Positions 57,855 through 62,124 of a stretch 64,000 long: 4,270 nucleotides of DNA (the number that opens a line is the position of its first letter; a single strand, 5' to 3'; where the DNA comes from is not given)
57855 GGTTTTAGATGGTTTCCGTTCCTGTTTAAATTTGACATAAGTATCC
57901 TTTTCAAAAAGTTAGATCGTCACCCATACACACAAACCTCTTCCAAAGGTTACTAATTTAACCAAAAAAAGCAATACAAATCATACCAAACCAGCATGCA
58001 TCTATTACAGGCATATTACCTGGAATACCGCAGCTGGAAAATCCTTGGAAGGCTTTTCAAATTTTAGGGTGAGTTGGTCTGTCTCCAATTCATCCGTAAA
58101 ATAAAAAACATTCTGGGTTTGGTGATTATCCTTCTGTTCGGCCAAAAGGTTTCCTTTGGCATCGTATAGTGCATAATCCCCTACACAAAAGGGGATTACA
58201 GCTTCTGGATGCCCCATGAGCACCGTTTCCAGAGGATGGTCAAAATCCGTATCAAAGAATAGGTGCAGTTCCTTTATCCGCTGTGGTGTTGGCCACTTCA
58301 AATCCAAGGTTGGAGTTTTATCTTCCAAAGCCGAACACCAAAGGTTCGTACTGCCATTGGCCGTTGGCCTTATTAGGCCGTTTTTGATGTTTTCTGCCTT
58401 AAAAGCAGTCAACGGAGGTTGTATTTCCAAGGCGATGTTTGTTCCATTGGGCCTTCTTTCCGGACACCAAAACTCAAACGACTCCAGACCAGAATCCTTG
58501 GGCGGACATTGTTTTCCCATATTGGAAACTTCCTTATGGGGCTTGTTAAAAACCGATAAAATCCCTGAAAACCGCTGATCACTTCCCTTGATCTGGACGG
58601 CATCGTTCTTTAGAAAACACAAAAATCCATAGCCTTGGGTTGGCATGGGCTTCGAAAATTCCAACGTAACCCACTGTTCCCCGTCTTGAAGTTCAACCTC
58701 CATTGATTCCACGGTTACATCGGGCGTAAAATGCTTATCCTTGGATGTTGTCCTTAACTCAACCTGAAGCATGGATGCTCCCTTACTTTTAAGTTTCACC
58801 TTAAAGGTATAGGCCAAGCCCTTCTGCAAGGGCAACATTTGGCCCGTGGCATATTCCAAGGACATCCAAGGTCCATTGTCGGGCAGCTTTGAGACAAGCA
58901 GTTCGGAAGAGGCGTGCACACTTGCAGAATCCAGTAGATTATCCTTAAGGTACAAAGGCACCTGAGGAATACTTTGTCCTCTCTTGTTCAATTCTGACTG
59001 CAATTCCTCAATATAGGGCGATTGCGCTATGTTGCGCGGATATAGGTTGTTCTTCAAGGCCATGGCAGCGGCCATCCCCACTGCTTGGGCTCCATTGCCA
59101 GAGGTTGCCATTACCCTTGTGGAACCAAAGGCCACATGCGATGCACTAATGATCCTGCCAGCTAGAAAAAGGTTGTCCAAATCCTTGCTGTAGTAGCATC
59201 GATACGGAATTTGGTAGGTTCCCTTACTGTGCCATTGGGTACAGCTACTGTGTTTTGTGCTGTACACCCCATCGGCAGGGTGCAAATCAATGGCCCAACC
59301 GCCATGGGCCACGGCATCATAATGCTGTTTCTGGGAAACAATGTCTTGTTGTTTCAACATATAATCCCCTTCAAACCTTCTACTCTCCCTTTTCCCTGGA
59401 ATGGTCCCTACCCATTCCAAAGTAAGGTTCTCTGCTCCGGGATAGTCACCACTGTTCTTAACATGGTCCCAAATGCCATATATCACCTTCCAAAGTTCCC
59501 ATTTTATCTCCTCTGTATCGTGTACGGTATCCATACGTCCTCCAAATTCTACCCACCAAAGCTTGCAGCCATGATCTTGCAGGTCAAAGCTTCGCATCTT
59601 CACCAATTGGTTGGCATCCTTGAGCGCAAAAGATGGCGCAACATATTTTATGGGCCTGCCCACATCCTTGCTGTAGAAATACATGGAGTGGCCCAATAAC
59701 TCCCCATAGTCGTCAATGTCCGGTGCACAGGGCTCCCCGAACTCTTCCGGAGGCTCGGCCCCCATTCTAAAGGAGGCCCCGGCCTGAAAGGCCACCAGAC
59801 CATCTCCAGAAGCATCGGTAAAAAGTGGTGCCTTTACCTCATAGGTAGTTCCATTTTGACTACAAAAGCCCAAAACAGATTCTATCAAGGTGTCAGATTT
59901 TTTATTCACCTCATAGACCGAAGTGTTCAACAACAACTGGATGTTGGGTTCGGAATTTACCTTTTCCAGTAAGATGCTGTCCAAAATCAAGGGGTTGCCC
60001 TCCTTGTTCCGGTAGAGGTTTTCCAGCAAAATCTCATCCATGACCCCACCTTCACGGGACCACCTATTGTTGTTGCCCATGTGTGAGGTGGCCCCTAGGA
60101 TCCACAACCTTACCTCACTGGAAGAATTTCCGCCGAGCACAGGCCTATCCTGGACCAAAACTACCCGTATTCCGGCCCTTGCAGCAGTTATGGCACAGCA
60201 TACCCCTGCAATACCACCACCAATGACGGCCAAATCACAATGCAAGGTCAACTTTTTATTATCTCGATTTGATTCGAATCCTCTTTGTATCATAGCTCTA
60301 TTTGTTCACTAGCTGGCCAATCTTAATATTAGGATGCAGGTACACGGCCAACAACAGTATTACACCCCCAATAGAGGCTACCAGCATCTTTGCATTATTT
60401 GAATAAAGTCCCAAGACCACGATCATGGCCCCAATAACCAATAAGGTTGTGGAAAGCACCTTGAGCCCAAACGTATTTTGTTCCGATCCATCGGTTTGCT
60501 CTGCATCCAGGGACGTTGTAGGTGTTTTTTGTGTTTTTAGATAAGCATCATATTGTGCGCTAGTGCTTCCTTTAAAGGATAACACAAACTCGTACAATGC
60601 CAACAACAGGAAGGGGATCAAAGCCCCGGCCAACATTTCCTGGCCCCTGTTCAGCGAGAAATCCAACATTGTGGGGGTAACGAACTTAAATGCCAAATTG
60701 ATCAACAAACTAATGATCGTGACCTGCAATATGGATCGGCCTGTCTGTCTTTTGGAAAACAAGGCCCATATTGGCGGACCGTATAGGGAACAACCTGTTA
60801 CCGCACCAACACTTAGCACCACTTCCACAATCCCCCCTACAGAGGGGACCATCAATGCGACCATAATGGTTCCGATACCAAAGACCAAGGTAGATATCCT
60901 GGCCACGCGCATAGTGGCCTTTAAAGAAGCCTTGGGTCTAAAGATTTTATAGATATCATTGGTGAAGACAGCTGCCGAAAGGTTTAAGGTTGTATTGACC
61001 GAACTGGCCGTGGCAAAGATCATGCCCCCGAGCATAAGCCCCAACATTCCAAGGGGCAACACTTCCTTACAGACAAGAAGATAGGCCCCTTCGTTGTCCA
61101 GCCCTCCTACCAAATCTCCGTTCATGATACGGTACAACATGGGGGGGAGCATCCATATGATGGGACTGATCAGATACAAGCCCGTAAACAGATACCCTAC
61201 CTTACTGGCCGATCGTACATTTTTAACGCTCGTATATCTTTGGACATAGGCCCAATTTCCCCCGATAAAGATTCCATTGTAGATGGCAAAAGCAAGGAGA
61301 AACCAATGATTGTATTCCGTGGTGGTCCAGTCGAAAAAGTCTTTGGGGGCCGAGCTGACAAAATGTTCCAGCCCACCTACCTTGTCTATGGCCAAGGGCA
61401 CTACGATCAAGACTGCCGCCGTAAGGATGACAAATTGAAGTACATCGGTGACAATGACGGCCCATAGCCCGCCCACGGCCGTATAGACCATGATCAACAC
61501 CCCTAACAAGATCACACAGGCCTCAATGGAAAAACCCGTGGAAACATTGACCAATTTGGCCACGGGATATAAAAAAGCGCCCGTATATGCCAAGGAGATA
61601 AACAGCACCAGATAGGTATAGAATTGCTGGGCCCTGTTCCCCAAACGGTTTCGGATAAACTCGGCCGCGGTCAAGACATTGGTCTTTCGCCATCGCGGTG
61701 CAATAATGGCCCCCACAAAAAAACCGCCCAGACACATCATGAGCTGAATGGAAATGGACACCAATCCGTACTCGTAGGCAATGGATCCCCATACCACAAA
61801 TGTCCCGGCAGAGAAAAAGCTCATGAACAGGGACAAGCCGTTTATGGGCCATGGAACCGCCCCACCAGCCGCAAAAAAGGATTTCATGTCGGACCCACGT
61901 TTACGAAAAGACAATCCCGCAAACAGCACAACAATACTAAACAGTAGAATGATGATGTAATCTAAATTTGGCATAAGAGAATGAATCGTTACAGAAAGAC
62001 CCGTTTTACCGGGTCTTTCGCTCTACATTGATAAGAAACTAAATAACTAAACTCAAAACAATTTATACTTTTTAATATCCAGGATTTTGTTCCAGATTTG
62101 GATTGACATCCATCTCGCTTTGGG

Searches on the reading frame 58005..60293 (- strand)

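Call 80: search_protein_families(library=pfam, proteins=[window:58005-60293:-], max_evalue=0.00001)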
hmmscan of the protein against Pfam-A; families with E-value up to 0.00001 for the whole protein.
window:58005-60293:- (762 aa): 5 families
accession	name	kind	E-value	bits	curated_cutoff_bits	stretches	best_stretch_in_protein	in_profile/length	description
PF12831.13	FAD_oxidored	-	2.6e-95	320.6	27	1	20-435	1-416/416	FAD dependent oxidoreductase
PF01266.30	DAO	-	8.4e-09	35.8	27.9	1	20-82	1-67/353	FAD dependent oxidoreductase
PF13450.12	NAD_binding_8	-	2.6e-08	34.5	21.9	1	23-61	1-39/68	NAD(P)-binding Rossmann-like domain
PF00890.30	FAD_binding_2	-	4.8e-08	33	20.4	1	20-67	1-49/414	FAD binding domain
PF07992.20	Pyr_redox_2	-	1e-06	28.8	26.1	1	20-152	2-99/291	Pyridine nucleotide-disulphide oxidoreductase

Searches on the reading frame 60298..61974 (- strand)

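Call 80: search_protein_families(library=pfam, proteins=[window:60298-61974:-], max_evalue=0.00001)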
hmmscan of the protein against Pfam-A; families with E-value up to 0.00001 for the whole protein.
window:60298-61974:- (558 aa): 1 family
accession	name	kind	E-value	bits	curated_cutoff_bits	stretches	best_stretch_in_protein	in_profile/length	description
PF00474.23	SSF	-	1.4e-41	143.1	22.8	1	33-413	1-397/406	Sodium:solute symporter family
